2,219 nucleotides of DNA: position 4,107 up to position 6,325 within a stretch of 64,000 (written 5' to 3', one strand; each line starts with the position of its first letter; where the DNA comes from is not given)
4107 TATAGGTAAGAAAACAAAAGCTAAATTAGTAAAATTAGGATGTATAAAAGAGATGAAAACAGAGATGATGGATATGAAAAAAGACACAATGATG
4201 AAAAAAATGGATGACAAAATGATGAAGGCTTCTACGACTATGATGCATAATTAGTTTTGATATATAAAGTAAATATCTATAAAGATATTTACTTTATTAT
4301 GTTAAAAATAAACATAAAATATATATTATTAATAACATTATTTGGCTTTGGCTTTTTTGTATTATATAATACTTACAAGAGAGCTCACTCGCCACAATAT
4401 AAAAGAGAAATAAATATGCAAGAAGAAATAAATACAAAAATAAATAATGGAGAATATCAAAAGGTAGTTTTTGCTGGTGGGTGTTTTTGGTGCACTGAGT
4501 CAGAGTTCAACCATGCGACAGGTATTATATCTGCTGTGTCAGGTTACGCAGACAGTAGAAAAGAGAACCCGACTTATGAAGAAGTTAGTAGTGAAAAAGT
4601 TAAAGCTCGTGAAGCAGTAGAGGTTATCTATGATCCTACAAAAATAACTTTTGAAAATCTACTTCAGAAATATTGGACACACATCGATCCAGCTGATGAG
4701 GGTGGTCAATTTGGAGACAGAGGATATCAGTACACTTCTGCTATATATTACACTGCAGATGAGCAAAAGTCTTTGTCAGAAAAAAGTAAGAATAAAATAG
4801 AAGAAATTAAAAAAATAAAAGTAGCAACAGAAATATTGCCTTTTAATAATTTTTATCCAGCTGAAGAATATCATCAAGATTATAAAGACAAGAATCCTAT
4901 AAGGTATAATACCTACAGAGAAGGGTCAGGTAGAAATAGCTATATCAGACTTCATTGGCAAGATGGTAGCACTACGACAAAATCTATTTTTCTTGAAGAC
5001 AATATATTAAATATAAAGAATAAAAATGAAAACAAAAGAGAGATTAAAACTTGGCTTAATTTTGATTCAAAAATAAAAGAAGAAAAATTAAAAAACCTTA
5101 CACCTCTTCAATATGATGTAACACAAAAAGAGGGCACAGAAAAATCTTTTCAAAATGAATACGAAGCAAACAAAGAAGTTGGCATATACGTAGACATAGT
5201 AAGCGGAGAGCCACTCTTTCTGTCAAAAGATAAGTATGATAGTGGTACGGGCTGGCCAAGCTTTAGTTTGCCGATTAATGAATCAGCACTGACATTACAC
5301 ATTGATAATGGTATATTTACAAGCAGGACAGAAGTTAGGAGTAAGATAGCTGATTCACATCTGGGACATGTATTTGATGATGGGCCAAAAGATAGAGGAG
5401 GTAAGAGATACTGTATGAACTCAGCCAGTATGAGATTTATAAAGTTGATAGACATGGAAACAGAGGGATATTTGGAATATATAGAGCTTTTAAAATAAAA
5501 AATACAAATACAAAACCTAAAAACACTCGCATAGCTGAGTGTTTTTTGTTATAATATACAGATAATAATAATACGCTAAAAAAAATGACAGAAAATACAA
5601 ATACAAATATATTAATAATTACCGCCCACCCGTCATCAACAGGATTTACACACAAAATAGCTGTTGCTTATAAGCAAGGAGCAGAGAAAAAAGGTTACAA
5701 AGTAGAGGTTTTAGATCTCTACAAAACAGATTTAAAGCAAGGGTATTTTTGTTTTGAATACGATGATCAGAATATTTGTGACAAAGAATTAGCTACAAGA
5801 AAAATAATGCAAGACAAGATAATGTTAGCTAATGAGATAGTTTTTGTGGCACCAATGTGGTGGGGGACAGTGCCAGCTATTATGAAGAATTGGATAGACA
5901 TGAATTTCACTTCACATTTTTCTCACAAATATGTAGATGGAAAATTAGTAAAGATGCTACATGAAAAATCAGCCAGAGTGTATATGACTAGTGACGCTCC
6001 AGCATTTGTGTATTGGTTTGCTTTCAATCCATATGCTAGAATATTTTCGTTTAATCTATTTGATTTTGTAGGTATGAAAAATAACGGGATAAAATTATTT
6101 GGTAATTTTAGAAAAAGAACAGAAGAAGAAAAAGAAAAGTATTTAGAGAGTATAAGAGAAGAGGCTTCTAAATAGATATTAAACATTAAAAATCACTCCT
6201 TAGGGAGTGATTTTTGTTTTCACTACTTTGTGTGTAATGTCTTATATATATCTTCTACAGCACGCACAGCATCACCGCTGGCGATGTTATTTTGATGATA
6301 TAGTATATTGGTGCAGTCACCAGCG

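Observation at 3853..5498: Secreted methionine-rich protein directly upstream of a membrane-anchored MsrA-MsrB fusion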

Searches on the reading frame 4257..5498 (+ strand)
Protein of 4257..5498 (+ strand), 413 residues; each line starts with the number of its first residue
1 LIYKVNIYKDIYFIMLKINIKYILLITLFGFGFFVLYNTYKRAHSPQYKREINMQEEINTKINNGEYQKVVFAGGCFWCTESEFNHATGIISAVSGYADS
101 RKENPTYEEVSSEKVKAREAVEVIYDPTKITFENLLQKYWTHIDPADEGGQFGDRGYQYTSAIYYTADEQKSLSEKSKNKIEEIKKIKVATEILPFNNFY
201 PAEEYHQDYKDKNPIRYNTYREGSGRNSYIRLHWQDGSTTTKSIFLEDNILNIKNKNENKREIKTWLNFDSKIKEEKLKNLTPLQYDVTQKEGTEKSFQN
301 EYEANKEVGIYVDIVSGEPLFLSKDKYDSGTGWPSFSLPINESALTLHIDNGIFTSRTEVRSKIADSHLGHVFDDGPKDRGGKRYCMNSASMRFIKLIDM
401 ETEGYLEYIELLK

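Call 3: search_protein_families(library=pfam, proteins=[window:4257-5498:+], max_evalue=0.1)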
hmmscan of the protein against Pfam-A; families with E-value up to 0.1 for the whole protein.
window:4257-5498:+ (413 aa): 2 families
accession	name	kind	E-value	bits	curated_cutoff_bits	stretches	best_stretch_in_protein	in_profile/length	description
PF01625.27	PMSR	-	1.7e-53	181.4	23.7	1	69-218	1-152/153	Peptide methionine sulfoxide reductase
PF01641.26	SelR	-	1.2e-44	151.4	24.9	1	281-395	1-115/116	SelR domain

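Call 6: find_related_loci(query=window:4257-5495:+, collection=genome_contigs, flank=6000)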
Query window:4257-5495:+ (413 aa) in genome_contigs; peptide patterns used: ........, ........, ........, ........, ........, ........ (x = any residue, [..] = any of these).
118 stretches matched a pattern; 65 encode a relative of the query (tblastn E <= 1e-3); 64 distinct loci.
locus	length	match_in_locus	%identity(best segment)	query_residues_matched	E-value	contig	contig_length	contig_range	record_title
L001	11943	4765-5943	81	10-413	0e+0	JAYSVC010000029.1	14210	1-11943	MAG: bacterium isolate GFS_12699 GFS_12699_28, whole genome shotgun sequence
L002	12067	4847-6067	73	23-413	0e+0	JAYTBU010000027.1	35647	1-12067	MAG: bacterium isolate GFS_14393 GFS_14393_26, whole genome shotgun sequence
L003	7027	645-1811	72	34-413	0e+0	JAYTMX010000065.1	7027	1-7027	MAG: bacterium isolate GFS_3829 GFS_3829_64, whole genome shotgun sequence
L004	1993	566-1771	65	22-413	0e+0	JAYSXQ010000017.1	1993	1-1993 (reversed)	MAG: bacterium isolate GFS_13250 GFS_13250_16, whole genome shotgun sequence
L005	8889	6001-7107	64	16-413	1e-166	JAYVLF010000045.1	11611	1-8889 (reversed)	MAG: Candidatus Paceibacterota bacterium isolate GL54_UP_metabat_24 GL54_UP_metabat_24_44, whole genome shotgun sequence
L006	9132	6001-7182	60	23-413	2e-159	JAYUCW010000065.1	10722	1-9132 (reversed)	MAG: Candidatus Paceibacterota bacterium isolate GFS_7029 GFS_7029_64, whole genome shotgun sequence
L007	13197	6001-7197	59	23-413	2e-155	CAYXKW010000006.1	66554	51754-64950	MAG TPA_asm: uncultured Candidatus Saccharibacteria bacterium isolate SRP286056_co3_512 genome assembly, contig: NODE_18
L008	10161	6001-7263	56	15-413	9e-155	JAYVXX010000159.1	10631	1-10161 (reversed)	MAG: Candidatus Paceibacterota bacterium isolate GL85_DN_metabinner_41_sub GL85_DN_metabinner_41_sub_158, whole genome s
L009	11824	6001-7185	59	33-413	2e-154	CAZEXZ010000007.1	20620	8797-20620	MAG TPA_asm: uncultured Candidatus Saccharibacteria bacterium isolate SRP170004_co1_567 genome assembly, contig: NODE_39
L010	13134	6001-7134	59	24-412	1e-151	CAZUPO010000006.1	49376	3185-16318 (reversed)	MAG TPA_asm: uncultured Candidatus Saccharibacteria bacterium isolate SRP278252_co2_775 genome assembly, contig: NODE_11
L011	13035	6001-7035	65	67-408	4e-150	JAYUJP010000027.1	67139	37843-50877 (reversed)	MAG: bacterium isolate GFS_9019 GFS_9019_26, whole genome shotgun sequence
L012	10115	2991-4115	57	20-413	4e-148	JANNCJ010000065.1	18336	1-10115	MAG: bacterium isolate OTE_78_metabat_195 OTE_78_k141_2493207, whole genome shotgun sequence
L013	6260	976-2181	54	13-413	1e-146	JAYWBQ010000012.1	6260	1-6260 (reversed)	MAG: Candidatus Paceibacterota bacterium isolate GL93_UP_metabat_156 GL93_UP_metabat_156_11, whole genome shotgun sequen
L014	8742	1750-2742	64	67-413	8e-145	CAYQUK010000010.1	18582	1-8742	MAG TPA_asm: uncultured Candidatus Saccharibacteria bacterium isolate SRP170004_co1_235 genome assembly, contig: NODE_46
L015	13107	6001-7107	59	34-413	7e-145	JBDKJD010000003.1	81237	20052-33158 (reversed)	MAG: Candidatus Parcubacteria bacterium isolate guil_2019_sw_WHONDRS-S19S_0049_A_bin.3 scaffold_0000020, whole genome sh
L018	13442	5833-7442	59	25-412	2e-143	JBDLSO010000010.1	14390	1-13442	MAG: Candidatus Parcubacteria bacterium isolate king_2019_sw_WHONDRS-S19S_0016_AN_bin.2 scaffold_000055, whole genome sh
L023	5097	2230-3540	47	1-413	4e-132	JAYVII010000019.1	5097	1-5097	MAG: bacterium isolate GL51_DN_metabat_136 GL51_DN_metabat_136_18, whole genome shotgun sequence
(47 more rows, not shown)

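Call 29: search_protein_families(library=pfam, proteins=[L009:7163-7741:+, L009:7728-9155:+, L009:4753-5352:+, L009:3985-4458:-, L009:3290-3916:-, L001:1249-1698:+, L018:7506-8006:+, L018:6885-7472:+, L012:4123-4635:+, L009:5564-5920:+], max_evalue=0.01)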
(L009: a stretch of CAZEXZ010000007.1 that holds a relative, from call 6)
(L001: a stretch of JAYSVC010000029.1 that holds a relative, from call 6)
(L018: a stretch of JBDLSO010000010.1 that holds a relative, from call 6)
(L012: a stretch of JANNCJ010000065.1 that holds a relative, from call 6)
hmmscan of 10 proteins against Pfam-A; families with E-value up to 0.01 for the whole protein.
L009:7163-7741:+ (192 aa): 1 family
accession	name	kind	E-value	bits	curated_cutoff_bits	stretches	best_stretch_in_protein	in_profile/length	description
PF09335.16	VTT_dom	-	1.5e-29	103.4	33.9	1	43-162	1-122/123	VTT domain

L009:7728-9155:+ (475 aa): 15 families
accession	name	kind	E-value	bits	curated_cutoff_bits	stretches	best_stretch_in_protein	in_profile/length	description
PF07992.20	Pyr_redox_2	-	4.2e-56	190.9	26.1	1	6-322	1-291/291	Pyridine nucleotide-disulphide oxidoreductase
PF02852.28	Pyr_redox_dim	-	1.1e-23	83.9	25.3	1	341-442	1-103/110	Pyridine nucleotide-disulphide oxidoreductase, dimerisation domain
PF00070.33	Pyr_redox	-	1.6e-19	70.6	22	1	174-239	3-68/82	Pyridine nucleotide-disulphide oxidoreductase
PF13738.12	Pyr_redox_3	-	1.7e-09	37.8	30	1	123-306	115-305/305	Pyridine nucleotide-disulphide oxidoreductase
PF02737.24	3HCDH_N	-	5.3e-06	26.9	22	0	175-254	4-75/180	3-hydroxyacyl-CoA dehydrogenase, NAD binding domain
PF01134.28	GIDA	-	5.3e-06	26.2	22.1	1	7-59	1-49/391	Glucose inhibited division protein A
PF13450.12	NAD_binding_8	-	6.7e-06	26.7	21.9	1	10-46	1-36/68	NAD(P)-binding Rossmann-like domain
PF03486.20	HI0933_like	-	0.00034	20.6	50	0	7-39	2-34/244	HI0933-like protein Rossmann domain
PF01946.23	Thi4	-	0.0007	19.3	26.2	1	5-58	17-70/235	Thi4 family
PF05834.18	Lycopene_cycl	-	0.0013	18.4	23.4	0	7-40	1-36/380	Lycopene cyclase protein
PF01494.25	FAD_binding_3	-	0.0022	17.7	22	0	6-40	2-36/349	FAD binding domain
PF01266.30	DAO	-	0.005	16.8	27.9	0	7-40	1-35/353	FAD dependent oxidoreductase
PF02826.25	2-Hacid_dh_C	-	0.0057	16.5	25.1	0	8-41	39-72/178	D-isomer specific 2-hydroxyacid dehydrogenase, NAD binding domain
PF03721.20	UDPG_MGDP_dh_N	-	0.0066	16.5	27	0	8-41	3-36/187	UDP-glucose/GDP-mannose dehydrogenase family, NAD binding domain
PF21799.2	MurD-like_N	-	0.0088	16.7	27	0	7-49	2-44/88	Mur ligase MurD-like, N-terminal domain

L009:4753-5352:+ (199 aa): 2 families
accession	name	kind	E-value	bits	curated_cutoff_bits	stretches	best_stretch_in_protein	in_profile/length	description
PF01471.23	PG_binding_1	-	8.3e-08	32.7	23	0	65-112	2-46/57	Putative peptidoglycan binding domain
PF13139.11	DUF3981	-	0.0064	17.3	25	0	63-99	75-109/115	Domain of unknown function (DUF3981)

L009:3985-4458:- (157 aa): 1 family
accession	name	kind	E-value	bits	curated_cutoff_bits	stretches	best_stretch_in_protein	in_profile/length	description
PF01878.24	EVE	-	4.3e-53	179.7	23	1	2-146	1-142/145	EVE domain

L009:3290-3916:- (208 aa): 1 family
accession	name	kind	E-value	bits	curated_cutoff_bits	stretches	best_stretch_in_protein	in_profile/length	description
PF09335.16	VTT_dom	-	1.8e-10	41.7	33.9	1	63-178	5-122/123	VTT domain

L001:1249-1698:+ (149 aa): 2 families
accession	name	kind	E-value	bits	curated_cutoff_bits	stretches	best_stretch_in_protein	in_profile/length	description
PF03713.19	DUF305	-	7.6e-18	65.5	27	1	56-144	64-151/151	Domain of unknown function (DUF305)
PF13628.12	DUF4142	-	1.8e-05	25.4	27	1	66-136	62-131/138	Domain of unknown function (DUF4142)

L018:7506-8006:+ (166 aa): 2 families
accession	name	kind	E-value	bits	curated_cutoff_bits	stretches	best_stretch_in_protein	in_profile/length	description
PF03713.19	DUF305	-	6.1e-21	75.5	27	1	67-163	64-151/151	Domain of unknown function (DUF305)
PF13628.12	DUF4142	-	0.0003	21.5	27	1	88-148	65-124/138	Domain of unknown function (DUF4142)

L018:6885-7472:+ (195 aa): 1 family
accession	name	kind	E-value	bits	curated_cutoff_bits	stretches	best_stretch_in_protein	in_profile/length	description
PF01625.27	PMSR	-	9.4e-59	198.5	23.7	1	37-184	1-152/153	Peptide methionine sulfoxide reductase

L012:4123-4635:+ (170 aa): 1 family
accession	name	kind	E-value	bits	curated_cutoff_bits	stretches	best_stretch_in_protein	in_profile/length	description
PF02411.20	MerT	-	1.8e-06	28.4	32.9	1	60-153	15-110/116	MerT mercuric transport protein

L009:5564-5920:+ (118 aa): 4 families
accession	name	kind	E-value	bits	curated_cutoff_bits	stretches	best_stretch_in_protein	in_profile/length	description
PF20563.3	DUF6773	-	2.1e-05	24.8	27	1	54-101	4-52/163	Family of unknown function (DUF6773)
PF11145.14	DUF2921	-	0.0033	17.5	27.5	1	4-110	51-160/236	Transmembrane E3 ligase/DUF2921 transmembrane domain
PF06432.16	GPI2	-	0.0043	17.1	24.4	1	2-107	40-142/270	Phosphatidylinositol N-acetylglucosaminyltransferase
PF20040.4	DUF6442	-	0.0095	16.6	25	0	53-102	12-61/102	Family of unknown function (DUF6442)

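Call 30: search_protein_families(library=ncbifam, proteins=[window:4299-5495:+, L009:7163-7741:+, L009:7728-9155:+, L009:4753-5352:+, L001:1249-1698:+], max_evalue=0.01)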
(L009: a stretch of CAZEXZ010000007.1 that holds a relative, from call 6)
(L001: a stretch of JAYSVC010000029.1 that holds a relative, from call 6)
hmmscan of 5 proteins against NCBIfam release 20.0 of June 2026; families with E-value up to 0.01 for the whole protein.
window:4299-5495:+ (399 aa): 7 families
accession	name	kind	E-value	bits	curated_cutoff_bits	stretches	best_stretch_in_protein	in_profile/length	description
NF010625.0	PRK14018.1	equivalog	8.3e-97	324.8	522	1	45-398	192-520/521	bifunctional peptide-methionine (S)-S-oxide reductase MsrA/peptide-methionine (R)-S-oxide reductase MsrB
NF004042.0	PRK05550.1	equivalog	1.8e-89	299.8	330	2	45-202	126-282/293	bifunctional methionine sulfoxide reductase B/A protein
TIGR00357.1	TIGR00357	equivalog_domain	8.7e-57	190.9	113.05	1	260-391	4-134/134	peptide-methionine (R)-S-oxide reductase MsrB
TIGR00401.1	msrA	equivalog_domain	1.7e-50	171.4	108.1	1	55-203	2-152/153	peptide-methionine (S)-S-oxide reductase MsrA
NF004036.0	PRK05508.1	equivalog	3.8e-20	71.9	179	1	263-382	2-118/121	methionine-R-sulfoxide reductase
NF004038.0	PRK05528.1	equivalog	5.3e-17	62.3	200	1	54-200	2-141/157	peptide-methionine (S)-S-oxide reductase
NF041383.1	Trx_VPGUxxT_two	exception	4.8e-07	29.7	275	1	45-125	137-200/287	VPGUxxT family thioredoxin-like (seleno)protein, type 2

L009:7163-7741:+ (192 aa): 1 family
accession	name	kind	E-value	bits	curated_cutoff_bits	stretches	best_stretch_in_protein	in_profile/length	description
NF052604.1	UndecprPTUtpABac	equivalog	1.1e-06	28.9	250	1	57-165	52-158/198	undecaprenyl phosphate transporter UptA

L009:7728-9155:+ (475 aa): 74 families (the best 25 are shown)
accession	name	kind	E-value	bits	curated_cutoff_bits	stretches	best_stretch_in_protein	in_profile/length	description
NF004991.0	PRK06370.1-3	subfamily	1e-125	420.2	620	1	3-470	33-505/509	FAD-containing oxidoreductase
TIGR01350.1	lipoamide_DH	equivalog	8.5e-102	341.2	408.8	1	5-444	1-446/461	dihydrolipoyl dehydrogenase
TIGR02053.1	MerA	equivalog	4.8e-84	283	454.45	1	6-442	1-443/465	mercury(II) reductase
NF004945.0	PRK06292.2-3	equivalog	1.7e-78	264.6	494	1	4-443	2-443/457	dihydrolipoyl dehydrogenase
NF004947.0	PRK06292.2-5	equivalog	1.5e-75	254.9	592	1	4-444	2-450/474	dihydrolipoyl dehydrogenase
NF004992.0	PRK06370.1-4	equivalog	1.3e-71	241.5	629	1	4-444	3-447/459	FAD-containing oxidoreductase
NF004943.0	PRK06292.2-1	equivalog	1.7e-70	238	432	1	4-443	2-446/456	dihydrolipoyl dehydrogenase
NF004939.0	PRK06292.1-1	equivalog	2.7e-70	237.4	435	1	1-439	1-445/476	dihydrolipoyl dehydrogenase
NF003585.0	PRK05249.1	equivalog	4.2e-69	233.4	465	1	2-443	3-448/464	Si-specific NAD(P)(+) transhydrogenase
NF005884.0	PRK07846.1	equivalog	5.4e-67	226.4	501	1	4-436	2-434/454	mycothione reductase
NF004946.0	PRK06292.2-4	subfamily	5.3e-66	223.3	634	1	5-419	3-436/487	dihydrolipoyl dehydrogenase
NF004776.0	PRK06116.1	equivalog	1.1e-61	209.2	480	1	4-418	3-419/450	glutathione-disulfide reductase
NF004944.0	PRK06292.2-2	equivalog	2.1e-61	208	619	1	5-447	3-447/460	dihydrolipoyl dehydrogenase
NF004990.0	PRK06370.1-1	equivalog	7.6e-60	202.9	842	1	4-444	3-447/459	FAD-containing oxidoreductase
NF005572.0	PRK07251.1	equivalog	2.5e-59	201.1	537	1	5-441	3-428/438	FAD-containing oxidoreductase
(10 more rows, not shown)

L009:4753-5352:+ (199 aa): 3 families
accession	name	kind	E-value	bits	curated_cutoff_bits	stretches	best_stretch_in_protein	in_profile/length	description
TIGR02869.1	spore_SleB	equivalog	9.4e-05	22.4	236.5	0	131-192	6-64/201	spore cortex-lytic enzyme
TIGR03979.1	His_Ser_Rich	equivalog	0.00018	21.5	121.65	0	87-183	79-173/190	His-Xaa-Ser repeat protein HxsA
NF052336.1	PdgHdaseHSB100310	equivalog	0.005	16.3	500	0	124-180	177-230/316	peptidoglycan hydrolase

L001:1249-1698:+ (149 aa): 1 family
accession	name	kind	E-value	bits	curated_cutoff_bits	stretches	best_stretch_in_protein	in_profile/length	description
NF049983.1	CopM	equivalog_domain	1.6e-18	66.5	90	1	74-144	4-73/73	CopM family metallochaperone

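Call 47: search_solved_structures(query=window:4299-5495:+, show_alignments=1, max_evalue=1e-20)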
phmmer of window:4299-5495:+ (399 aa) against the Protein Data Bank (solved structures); distinct sequences matched with E-value up to 1e-20: 40.
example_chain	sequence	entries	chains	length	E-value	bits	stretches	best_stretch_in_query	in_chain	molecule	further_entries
7e43_B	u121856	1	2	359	3.2e-74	253.6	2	261-399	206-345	Peptide methionine sulfoxide reductase MsrA/MsrB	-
3e0m_A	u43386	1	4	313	3.8e-61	210.6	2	254-392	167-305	Peptide methionine sulfoxide reductase msrA/msrB 1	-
5fa9_A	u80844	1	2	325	6.5e-61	209.8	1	256-398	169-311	Peptide methionine sulfoxide reductase MsrA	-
3e0o_A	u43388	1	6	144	2.9e-45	158.3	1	260-397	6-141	Peptide methionine sulfoxide reductase msrB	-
2kzn_A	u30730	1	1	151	3.6e-45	158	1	260-397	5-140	Peptide methionine sulfoxide reductase msrB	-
1l1d_A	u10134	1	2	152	1.4e-44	156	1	262-391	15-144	peptide methionine sulfoxide reductase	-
3hcg_A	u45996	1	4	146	4.6e-44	154.3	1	262-391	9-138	Peptide methionine sulfoxide reductase msrA/msrB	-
3hch_A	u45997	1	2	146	6.2e-43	150.6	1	262-391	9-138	Peptide methionine sulfoxide reductase msrA/msrB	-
7cto_A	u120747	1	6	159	1.1e-36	130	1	257-395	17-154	Peptide methionine sulfoxide reductase MsrB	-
6q9v_B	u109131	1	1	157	9.3e-34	120.4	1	261-382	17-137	Methionine-R-sulfoxide reductase B3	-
6q9v_A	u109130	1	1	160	9.7e-34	120.3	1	261-382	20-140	Methionine-R-sulfoxide reductase B3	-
6qa0_A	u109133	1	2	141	1.1e-33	120.1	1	261-381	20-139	Methionine-R-sulfoxide reductase B3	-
3bqg_A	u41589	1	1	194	2.2e-32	115.9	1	56-204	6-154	Peptide methionine sulfoxide reductase msrA/msrB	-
3bqe_A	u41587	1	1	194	3.5e-32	115.2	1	56-203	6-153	Peptide methionine sulfoxide reductase msrA/msrB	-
3bqh_A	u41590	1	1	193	3.7e-32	115.1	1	56-203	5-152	Peptide methionine sulfoxide reductase msrA/msrB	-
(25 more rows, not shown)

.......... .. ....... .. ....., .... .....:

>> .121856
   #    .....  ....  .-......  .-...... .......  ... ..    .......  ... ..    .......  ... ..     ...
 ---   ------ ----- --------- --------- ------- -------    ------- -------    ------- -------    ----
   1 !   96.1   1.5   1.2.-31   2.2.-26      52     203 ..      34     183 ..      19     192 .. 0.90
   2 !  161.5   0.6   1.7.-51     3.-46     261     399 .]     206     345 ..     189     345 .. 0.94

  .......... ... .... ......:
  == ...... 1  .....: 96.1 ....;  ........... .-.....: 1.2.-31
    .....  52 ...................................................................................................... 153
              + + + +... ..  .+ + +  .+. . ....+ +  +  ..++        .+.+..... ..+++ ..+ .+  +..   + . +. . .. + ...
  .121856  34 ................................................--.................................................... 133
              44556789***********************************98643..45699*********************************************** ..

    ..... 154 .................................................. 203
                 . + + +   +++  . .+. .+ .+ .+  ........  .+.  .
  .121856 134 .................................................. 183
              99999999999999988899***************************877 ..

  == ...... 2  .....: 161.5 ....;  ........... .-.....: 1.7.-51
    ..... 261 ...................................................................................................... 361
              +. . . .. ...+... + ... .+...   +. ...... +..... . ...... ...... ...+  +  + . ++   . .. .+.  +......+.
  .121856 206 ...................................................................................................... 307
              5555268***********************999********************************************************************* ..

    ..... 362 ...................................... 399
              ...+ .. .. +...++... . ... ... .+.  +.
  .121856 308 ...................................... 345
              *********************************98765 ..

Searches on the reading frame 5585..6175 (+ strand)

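Call 3: search_protein_families(library=pfam, proteins=[window:5585-6175:+], max_evalue=0.1)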
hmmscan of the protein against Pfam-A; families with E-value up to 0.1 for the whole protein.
window:5585-6175:+ (196 aa): 4 families
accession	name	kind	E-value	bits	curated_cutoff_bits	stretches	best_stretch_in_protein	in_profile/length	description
PF02525.22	Flavodoxin_2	-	1.5e-30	106.8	27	1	8-192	2-196/198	Flavodoxin-like fold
PF03358.20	FMN_red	-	2.1e-13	50.6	24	1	8-117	2-109/152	NADPH-dependent FMN reductase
PF00258.30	Flavodoxin_1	-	0.036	14.7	25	1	17-49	5-37/143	Flavodoxin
PF24843.1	DUF7720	-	0.1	13.2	27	0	8-49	5-46/81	Family of unknown function (DUF7720)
